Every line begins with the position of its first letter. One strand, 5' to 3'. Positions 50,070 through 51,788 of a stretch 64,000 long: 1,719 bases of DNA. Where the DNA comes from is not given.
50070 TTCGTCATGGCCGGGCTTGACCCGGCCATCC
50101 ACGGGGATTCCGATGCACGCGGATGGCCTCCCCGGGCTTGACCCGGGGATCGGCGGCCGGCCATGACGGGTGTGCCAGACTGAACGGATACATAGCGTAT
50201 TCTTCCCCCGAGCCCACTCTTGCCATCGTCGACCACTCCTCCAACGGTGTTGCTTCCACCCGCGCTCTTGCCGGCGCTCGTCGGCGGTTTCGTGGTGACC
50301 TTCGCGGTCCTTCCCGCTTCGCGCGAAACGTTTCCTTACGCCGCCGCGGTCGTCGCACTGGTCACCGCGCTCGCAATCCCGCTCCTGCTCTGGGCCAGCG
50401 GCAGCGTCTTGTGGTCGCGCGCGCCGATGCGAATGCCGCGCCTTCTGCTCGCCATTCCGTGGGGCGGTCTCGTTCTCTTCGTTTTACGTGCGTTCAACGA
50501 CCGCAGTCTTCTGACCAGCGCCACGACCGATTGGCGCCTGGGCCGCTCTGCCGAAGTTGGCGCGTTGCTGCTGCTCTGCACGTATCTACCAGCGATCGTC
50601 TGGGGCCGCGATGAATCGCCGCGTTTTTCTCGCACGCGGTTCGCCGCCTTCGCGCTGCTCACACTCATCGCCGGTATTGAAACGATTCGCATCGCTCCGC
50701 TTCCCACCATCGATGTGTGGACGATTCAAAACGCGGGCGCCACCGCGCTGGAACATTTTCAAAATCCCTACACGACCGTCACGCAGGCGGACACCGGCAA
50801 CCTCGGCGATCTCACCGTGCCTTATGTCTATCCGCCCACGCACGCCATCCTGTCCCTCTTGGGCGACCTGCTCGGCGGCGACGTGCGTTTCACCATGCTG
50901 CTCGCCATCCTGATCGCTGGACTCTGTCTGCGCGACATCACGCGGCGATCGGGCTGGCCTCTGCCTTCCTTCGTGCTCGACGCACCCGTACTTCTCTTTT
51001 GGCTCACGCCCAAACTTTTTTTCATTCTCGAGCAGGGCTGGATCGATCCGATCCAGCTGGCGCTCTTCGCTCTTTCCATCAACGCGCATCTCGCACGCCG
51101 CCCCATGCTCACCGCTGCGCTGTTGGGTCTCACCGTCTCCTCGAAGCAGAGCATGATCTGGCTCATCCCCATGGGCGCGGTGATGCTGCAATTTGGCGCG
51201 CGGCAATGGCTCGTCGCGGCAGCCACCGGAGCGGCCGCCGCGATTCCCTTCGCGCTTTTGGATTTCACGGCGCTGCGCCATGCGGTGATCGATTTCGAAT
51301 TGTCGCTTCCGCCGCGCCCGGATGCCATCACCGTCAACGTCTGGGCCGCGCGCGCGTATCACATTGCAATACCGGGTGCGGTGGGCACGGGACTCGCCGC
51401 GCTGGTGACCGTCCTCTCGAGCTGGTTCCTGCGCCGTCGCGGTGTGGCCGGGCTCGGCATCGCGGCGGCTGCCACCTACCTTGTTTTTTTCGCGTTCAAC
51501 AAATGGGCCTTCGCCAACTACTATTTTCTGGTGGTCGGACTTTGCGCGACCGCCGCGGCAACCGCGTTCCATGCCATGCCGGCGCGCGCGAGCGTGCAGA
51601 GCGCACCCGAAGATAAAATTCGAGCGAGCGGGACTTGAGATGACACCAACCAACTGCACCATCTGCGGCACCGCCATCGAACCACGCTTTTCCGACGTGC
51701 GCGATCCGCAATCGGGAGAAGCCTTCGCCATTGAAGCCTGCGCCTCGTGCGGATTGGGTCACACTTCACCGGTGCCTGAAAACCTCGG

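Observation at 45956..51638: Four tandem paralogs of a GT-C-like polytopic membrane protein with PIG-M/GT87-like motifs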

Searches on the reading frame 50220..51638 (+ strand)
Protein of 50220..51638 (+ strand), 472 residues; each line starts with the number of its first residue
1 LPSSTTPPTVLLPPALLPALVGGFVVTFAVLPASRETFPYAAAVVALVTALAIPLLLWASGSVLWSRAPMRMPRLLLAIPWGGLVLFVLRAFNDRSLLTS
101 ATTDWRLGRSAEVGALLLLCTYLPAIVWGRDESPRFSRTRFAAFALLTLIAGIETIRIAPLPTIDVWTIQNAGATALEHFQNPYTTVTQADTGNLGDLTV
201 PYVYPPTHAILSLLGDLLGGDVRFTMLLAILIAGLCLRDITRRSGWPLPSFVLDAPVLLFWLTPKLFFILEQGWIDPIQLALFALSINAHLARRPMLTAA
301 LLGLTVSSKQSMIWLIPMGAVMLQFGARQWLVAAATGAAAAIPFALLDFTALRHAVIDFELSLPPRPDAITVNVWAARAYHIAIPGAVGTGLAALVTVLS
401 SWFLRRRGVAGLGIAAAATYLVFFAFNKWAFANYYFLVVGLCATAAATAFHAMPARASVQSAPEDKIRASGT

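Call 3: search_protein_families(library=pfam, proteins=[window:50220-51638:+], max_evalue=10)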
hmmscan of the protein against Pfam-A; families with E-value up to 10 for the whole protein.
window:50220-51638:+ (472 aa): 1 family
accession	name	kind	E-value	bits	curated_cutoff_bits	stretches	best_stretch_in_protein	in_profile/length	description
PF09594.16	GT87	-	0.0015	18.8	25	1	202-352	1-147/237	Glycosyltransferase family 87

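Call 4: search_protein_families(library=ncbifam, proteins=[window:50220-51638:+], max_evalue=10)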
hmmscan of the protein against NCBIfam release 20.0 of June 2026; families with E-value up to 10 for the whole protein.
window:50220-51638:+ (472 aa): 0 families

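Call 16: search_protein_families(library=pfam, alignment_id=A2, max_evalue=0.1)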
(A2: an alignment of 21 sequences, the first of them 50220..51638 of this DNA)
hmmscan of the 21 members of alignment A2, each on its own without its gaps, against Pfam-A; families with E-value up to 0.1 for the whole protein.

A. member 1, window:50220-51638:+ (472 aa): 1 family
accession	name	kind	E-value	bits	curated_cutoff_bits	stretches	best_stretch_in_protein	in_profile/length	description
PF09594.16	GT87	-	0.0015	18.8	25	1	202-352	1-147/237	Glycosyltransferase family 87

B. families by the number of members that match (of 21 scanned): 5 families
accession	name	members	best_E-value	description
PF09594.16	GT87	4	2.6e-07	Glycosyltransferase family 87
PF05208.19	ALG3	2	0.00046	ALG3 protein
PF06728.19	PIG-U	1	0.021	GPI transamidase subunit PIG-U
PF10233.14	Cg6151-P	1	0.032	Uncharacterized conserved protein CG6151-P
PF19857.4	DUF6332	1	0.081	Family of unknown function (DUF6332)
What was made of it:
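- Tried and rejected: No Pfam GtrA hit (calls 3, 16).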

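Call 17: search_solved_structures(query=A2, max_evalue=10, show_alignments=3)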
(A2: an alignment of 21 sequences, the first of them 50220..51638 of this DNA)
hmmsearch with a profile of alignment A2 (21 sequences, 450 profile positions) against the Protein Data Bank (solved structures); distinct sequences matched with E-value up to 10: 1.
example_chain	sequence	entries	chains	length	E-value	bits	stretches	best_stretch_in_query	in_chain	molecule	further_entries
7t2s_A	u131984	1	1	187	1.3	11.1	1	406-427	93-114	3'-5' exonuclease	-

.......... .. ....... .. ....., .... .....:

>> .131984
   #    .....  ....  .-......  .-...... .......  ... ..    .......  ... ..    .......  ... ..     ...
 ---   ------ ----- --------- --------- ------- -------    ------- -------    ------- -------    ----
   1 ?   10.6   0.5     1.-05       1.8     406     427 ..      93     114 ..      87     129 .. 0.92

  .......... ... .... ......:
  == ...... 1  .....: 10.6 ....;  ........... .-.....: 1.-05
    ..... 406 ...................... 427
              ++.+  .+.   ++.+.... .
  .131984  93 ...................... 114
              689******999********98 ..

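Call 18: find_related_loci(query=A2, collection=genome_contigs, flank=10000)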
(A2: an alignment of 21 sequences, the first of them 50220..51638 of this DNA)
Query A2 (472 aa) in genome_contigs; peptide patterns used: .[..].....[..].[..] (x = any residue, [..] = any of these).
420 stretches matched a pattern; 340 encode a relative of the query (tblastn E <= 1e-3); the best 80 are kept; 79 distinct loci.
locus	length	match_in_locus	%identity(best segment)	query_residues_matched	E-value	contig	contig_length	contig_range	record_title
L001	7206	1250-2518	45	12-437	3e-91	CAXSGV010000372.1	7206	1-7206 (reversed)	MAG: uncultured Polyangiaceae bacterium isolate private_X16_metawrap_bin.20 genome assembly, contig: private_X16_metawra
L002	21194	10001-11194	45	73-470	2e-97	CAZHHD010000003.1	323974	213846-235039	MAG TPA_asm: uncultured Polyangiaceae bacterium isolate binchicken_co284_183 genome assembly, contig: NODE_40_length_323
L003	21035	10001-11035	47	91-437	5e-87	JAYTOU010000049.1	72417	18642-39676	MAG: Myxococcales bacterium isolate GFS_4219 GFS_4219_48, whole genome shotgun sequence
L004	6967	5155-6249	46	91-455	3e-80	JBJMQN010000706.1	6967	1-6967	MAG: Myxococcaceae bacterium isolate H3_16_all_fractions_metab_maxbC_136_66_0 k255_8713709, whole genome shotgun sequenc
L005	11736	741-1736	42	101-436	1e-63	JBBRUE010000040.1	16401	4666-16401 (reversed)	MAG: Myxococcales bacterium isolate La3_concoct.158 La3_concoct.158_K_2654138_L_16401_cov_13.0749, whole genome shotgun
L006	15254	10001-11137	36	81-469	3e-46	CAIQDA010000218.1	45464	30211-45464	MAG: uncultured delta proteobacterium isolate Kiruna3_bin-1548 genome assembly, contig: bin-1548:218/511, whole genome s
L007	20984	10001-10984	34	129-448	9e-34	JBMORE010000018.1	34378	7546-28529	MAG: Myxococcota bacterium isolate Betzabe_MAG172 MAG172_18, whole genome shotgun sequence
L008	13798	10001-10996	35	147-468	1e-32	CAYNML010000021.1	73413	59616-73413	MAG TPA_asm: uncultured Anaerolineae bacterium isolate binchicken_co107_373 genome assembly, contig: NODE_901_length_734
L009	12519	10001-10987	33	146-469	3e-32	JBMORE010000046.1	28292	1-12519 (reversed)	MAG: Myxococcota bacterium isolate Betzabe_MAG172 MAG172_46, whole genome shotgun sequence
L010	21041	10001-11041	30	133-462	5e-32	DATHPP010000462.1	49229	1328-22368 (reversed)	MAG TPA_asm: Tepidisphaeraceae bacterium isolate SMAG_U12713 k141_4015108, whole genome shotgun sequence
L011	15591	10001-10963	34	137-470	2e-31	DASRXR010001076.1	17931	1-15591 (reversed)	MAG TPA_asm: Polyangiales bacterium isolate SMAG_U12567 k141_226282, whole genome shotgun sequence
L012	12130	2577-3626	33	131-471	1e-30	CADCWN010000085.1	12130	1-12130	MAG: uncultured Thermomicrobiales bacterium isolate AVDCRST_MAG18 genome assembly, contig: k137_172015, whole genome sho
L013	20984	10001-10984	32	149-455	1e-30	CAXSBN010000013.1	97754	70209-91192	MAG: uncultured Phycisphaerae bacterium isolate private_X4_metawrap_bin.12 genome assembly, contig: private_X4_metawrap_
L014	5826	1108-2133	35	127-469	1e-30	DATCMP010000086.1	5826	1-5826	MAG TPA_asm: Thermomicrobiales bacterium isolate SMAG_U7152 k141_27841, whole genome shotgun sequence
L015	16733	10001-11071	32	99-447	2e-30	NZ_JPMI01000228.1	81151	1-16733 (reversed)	Archangium violaceum Cb vi76 contig00243, whole genome shotgun sequence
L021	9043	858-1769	32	152-447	3e-29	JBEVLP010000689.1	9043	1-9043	MAG: Cystobacter sp. isolate T4R2UO_autometa_bin_0001 T4R2UO_autometa_bin_0001_k133_196105, whole genome shotgun sequenc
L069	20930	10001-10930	31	137-439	4e-24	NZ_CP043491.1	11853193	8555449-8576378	Cystobacter fuscus strain Cbf 10 chromosome, complete genome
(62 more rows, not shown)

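Call 21: search_protein_representatives(alignment_id=A2)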
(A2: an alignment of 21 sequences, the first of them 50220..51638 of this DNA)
Query: 21 sequences, 450 profile positions. Proteins with E-value up to 0.001 (for the whole library): 4960; up to 1e-10: 3364; up to 1e-30: 2286. The best 150 are listed.
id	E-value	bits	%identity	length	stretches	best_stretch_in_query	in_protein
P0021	1.8e-214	729.2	-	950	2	2-440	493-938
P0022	3.5e-160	550.3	-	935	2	18-439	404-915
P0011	3.7e-149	513.9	-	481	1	2-449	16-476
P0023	4.9e-148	510.2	-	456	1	16-447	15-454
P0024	5.1e-148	510.2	-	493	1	2-443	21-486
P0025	2.5e-143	494.7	-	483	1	8-442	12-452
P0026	8.0e-143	493.1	-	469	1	7-442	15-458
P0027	4.9e-142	490.5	-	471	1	7-446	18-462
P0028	8.0e-141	486.5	-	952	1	8-441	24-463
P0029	2.5e-140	484.9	-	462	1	9-441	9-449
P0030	8.3e-140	483.1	-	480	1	11-448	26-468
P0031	1.1e-139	482.7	-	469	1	10-447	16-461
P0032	1.5e-139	482.3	-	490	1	10-442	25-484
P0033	4.4e-137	474.2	-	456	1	6-442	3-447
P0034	5.0e-137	473.9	-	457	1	11-442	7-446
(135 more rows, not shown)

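Call 23: predict_structure(alignment_id=A2)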
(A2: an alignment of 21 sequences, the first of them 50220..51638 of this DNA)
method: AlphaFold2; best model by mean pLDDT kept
length: 472 residues; sequences in the alignment: 21
mean_pLDDT: 91.4   pTM: 0.92
mean pLDDT of the five models: 91.4, 89.6, 89.3, 89.2, 88.6
residues with pLDDT >= 90: 365; 70-90: 73; 50-70: 28; < 50: 6
segments of 3 or more residues with pLDDT < 50: none
pLDDT, mean of each block of 10 residues (from residue 1): 74 95 92 66 77 88 87 95 96 87 94 98 96 97 98 97 91 96 91 75 96 96 98 98 95 98 95 97 98 98 97 97 97 98 97 95 87 90 91 97 95 97 92 95 98 69 53 49
secondary structure, 60 per line:
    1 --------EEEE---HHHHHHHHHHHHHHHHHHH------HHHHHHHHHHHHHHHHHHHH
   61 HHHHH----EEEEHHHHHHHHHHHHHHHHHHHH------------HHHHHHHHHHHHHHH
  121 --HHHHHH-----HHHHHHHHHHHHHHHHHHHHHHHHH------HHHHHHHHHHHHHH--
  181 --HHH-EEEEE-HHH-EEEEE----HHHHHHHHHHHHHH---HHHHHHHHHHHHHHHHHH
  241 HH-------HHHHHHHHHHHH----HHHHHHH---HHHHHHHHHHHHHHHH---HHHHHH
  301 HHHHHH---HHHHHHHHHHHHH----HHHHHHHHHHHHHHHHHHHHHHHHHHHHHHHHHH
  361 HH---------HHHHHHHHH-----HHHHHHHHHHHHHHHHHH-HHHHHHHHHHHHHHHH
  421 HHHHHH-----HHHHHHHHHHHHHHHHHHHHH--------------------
elements in order: E9-12 H16-34 H41-65 E70-73 H74-93 H106-120 H123-128 H134-158 H165-178 E187-191 E197-201 H206-219 H223-242 H250-261 H266-272 H276-291 H295-306 H310-322 H327-362 H372-380 H386-403 H405-426 H432-452
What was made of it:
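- On GT-C superfamily (fold level): The model has pLDDT 91.4 (call 23). It starts helix 165-178 (call 23).
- On GT87 (Pfam PF09594; PimE, MptA, MptC): Four additional helices (16-34, 41-65, 74-93, 106-128) precede the helix that leads into the IDVW loop (call 23).
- The AlphaFold model of D has pLDDT 91.4 and pTM 0.92 (call 23). D165 starts the first juxtamembrane helix, 165-178 (call 23).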

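Call 25: fold_search(model_id=the predicted structure, library=pdb)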
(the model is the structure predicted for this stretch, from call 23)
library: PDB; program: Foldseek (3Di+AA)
matches with E <= 10: 229; with E <= 0.001: 3
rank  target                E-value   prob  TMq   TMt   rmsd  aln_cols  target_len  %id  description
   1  9wno_A                1.3e-04  1.00  0.49  0.56   5.1       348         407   13  Cryo-EM structure of Candida glabrata GPI mannosyltransferase I bound to Dol-P-Man (released 2025-12-03)
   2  8imx_U                4.9e-04  1.00  0.45  0.50   5.9       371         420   13  Cryo-EM structure of GPI-T with a chimeric GPI-anchored protein (released 2023-08-16)
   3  7wld_U                6.1e-04  1.00  0.45  0.50   5.9       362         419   14  Cryo-EM structure of the human glycosylphosphatidylinositol transamidase complex at 2.53 Angstrom resolution (released 2022-04-27)
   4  7w72_U                1.2e-03  1.00  0.45  0.50   6.0       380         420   14  Structure of a human glycosylphosphatidylinositol (GPI) transamidase (released 2022-02-16)
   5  9dm5                  1.4e-03  1.00  0.44  0.53   5.7       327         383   15  Product-Bound mannosyltransferase PimE (released 2025-06-25)
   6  5f15                  7.7e-03  1.00  0.45  0.40   7.4       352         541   13  Crystal Structure of ArnT from Cupriavidus metallidurans bound to Undecaprenyl phosphate (released 2016-02-17)
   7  8agb_A                2.7e-02  0.99  0.34  0.26  13.7       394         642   12  Structure of yeast oligosaccharylransferase complex with lipid-linked oligosaccharide bound (released 2022-12-07)
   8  9s6t_A                3.8e-02  0.99  0.33  0.32   9.6       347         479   14  Ternary cryo-EM structure of chicken ALG12 with Dol25-PP-GlcNAc2Man7, Dol25-P-Man, and Fab (released 2026-03-18)
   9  6c26_A                4.7e-02  0.96  0.34  0.26  14.0       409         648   14  The Cryo-EM structure of a eukaryotic oligosaccharyl transferase complex (released 2018-01-31)
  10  8age_A                5.1e-02  0.99  0.36  0.28  12.1       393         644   12  Structure of yeast oligosaccharylransferase complex with acceptor peptide bound (released 2022-12-07)
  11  5ezm                  5.8e-02  1.00  0.42  0.38   7.5       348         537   14  Crystal Structure of ArnT from Cupriavidus metallidurans in the apo state (released 2016-02-17)
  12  9ub7_B                6.1e-02  1.00  0.43  0.50   6.3       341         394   13  Structure of glycosylphosphatidylinositol transamidase,state 1 (released 2026-04-08)
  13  6ezn_F                8.9e-02  0.84  0.29  0.23  15.5       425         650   12  Cryo-EM structure of the yeast oligosaccharyltransferase (OST) complex (released 2018-01-17)
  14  9s6r_A                1.0e-01  1.00  0.45  0.54   5.8       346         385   13  Ternary cryo-EM structure of yeast ALG3 with Dol25-PP-GlcNAc2Man5, Dol25-P-Man, and Fab (released 2026-03-18)
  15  9s6u_A                1.4e-01  0.97  0.38  0.34   9.1       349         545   14  Ternary cryo-EM structure of human ALG9 with Dol25-PP-GlcNAc2Man8, Dol25-P-Man and Fab (released 2026-03-18)
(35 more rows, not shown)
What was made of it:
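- On GT-C superfamily (fold level): All Foldseek hits below E 0.4 are GT-C-fold proteins, with probability 0.98-1.00 for the best ones (call 25).
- On GT50 (PIG-M / Gpi14, Pfam PF05007): 9wno_A is the best Foldseek hit: E 1.3e-4, TM 0.49/0.56 over 348 columns, 13% identity (call 25).
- Closest known: PimE and the other mycobacterial GT87 mannosyltransferases, working with the GT2 Ppm1. Same: GT-C fold: Foldseek hit to PimE 9dm5 at E 1.4e-3, TM 0.53 (call 25).
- Closest known: GPI mannosyltransferase I. Same: 9wno_A gives E 1.3e-4 with TM 0.49/0.56, and PIG-U gives E about 5e-4 (call 25).
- Foldseek against the PDB gives (call 25): PIG-U chains are the second to fourth best structural matches (call 25). 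Everything below E 0.4 is GT-C (call 25).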

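Call 28: search_protein_families(library=pfam, proteins=[P0021, P0022], max_evalue=0.1)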
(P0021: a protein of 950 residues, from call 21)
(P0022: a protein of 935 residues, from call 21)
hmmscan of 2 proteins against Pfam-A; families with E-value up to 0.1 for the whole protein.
P0021 (950 aa): 2 families
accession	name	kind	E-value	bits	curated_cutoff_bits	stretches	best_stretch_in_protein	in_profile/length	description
PF09594.16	GT87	-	0.00041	20.6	25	1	690-910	1-230/237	Glycosyltransferase family 87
PF03742.19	PetN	-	0.0008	19.7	20.3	1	748-769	1-22/29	PetN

P0022 (935 aa): 3 families
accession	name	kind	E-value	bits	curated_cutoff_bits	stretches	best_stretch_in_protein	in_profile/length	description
PF09594.16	GT87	-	3.6e-08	33.9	25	1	113-332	1-235/237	Glycosyltransferase family 87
PF13567.11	DUF4131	-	0.041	14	31.6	1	566-634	4-71/165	Domain of unknown function (DUF4131)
PF16054.10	TMEM72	-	0.045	14.3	29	0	835-866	21-52/135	Transmembrane protein family 72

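Call 55: search_protein_families(library=pfam, proteins=[L009:10945-12519:-, L002:8817-9815:+, L002:14318-15466:+, L002:2038-4152:+, L021:1139-3379:+, L069:6703-9156:+], max_evalue=0.001)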
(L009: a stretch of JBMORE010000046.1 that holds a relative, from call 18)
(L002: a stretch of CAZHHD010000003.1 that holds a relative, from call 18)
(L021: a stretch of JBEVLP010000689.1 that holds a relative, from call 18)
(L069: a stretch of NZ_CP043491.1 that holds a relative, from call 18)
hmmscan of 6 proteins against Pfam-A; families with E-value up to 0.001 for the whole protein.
L009:10945-12519:- (524 aa): 3 families
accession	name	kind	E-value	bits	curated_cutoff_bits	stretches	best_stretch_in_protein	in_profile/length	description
PF00535.33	Glycos_transf_2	-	5.1e-22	79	23.3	1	12-184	3-167/168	Glycosyl transferase family 2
PF13489.12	Methyltransf_23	-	7.7e-17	61.9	27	1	280-429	18-162/164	Methyltransferase domain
PF13641.12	Glyco_tranf_2_3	-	3.2e-06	27.7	27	1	8-122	2-114/230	Glycosyltransferase like family 2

L002:8817-9815:+ (332 aa): 4 families
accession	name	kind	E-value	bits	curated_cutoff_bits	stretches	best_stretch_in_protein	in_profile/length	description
PF00535.33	Glycos_transf_2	-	9.4e-27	94.4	23.3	1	21-181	1-163/168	Glycosyl transferase family 2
PF10111.15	Glyco_tranf_2_2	-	2.5e-05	24.3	27.3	1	51-122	28-100/276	Glycosyltransferase like family 2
PF12804.13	NTP_transf_3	-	0.0004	21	27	0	74-164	54-147/160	MobA-like NTP transferase domain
PF13704.12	Glyco_tranf_2_4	-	0.00074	20.4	27.5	0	54-180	21-89/98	Glycosyl transferase family 2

L002:14318-15466:+ (382 aa): 1 family
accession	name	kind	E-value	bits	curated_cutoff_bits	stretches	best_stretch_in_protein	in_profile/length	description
PF04188.19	Mannosyl_trans2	-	7e-06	26.1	22.4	1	63-183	53-184/443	Mannosyltransferase (PIG-V)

L002:2038-4152:+ (704 aa): 0 families

L021:1139-3379:+ (746 aa): 0 families

L069:6703-9156:+ (817 aa): 5 families
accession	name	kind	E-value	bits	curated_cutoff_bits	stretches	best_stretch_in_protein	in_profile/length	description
PF00534.26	Glycos_transf_1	-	5.8e-38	130.6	26.4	2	242-390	15-165/172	Glycosyl transferases group 1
PF13692.12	Glyco_trans_1_4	-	3.8e-33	115.2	27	2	243-371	2-130/142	Glycosyl transferases group 1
PF20706.3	GT4-conflict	-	5.7e-12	45.7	26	1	307-391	269-347/385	Family 4 Glycosyltransferase in conflict systems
PF13524.12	Glyco_trans_1_2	-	6.1e-10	39.6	25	1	271-405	12-137/144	Glycosyl transferase-like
PF13439.12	Glyco_transf_4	-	0.00014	22.3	28.5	0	132-224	74-170/170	Glycosyltransferase Family 4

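Call 68: search_dna_similar(query=window:50220-51638:+, collection=plasmids, mode=protein, max_evalue=0.00001, max_rows=15)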
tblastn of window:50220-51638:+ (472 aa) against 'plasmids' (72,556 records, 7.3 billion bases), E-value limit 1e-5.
No match.
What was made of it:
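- Tried and rejected: Plasmid collection. tblastn with D gave no match (call 68).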
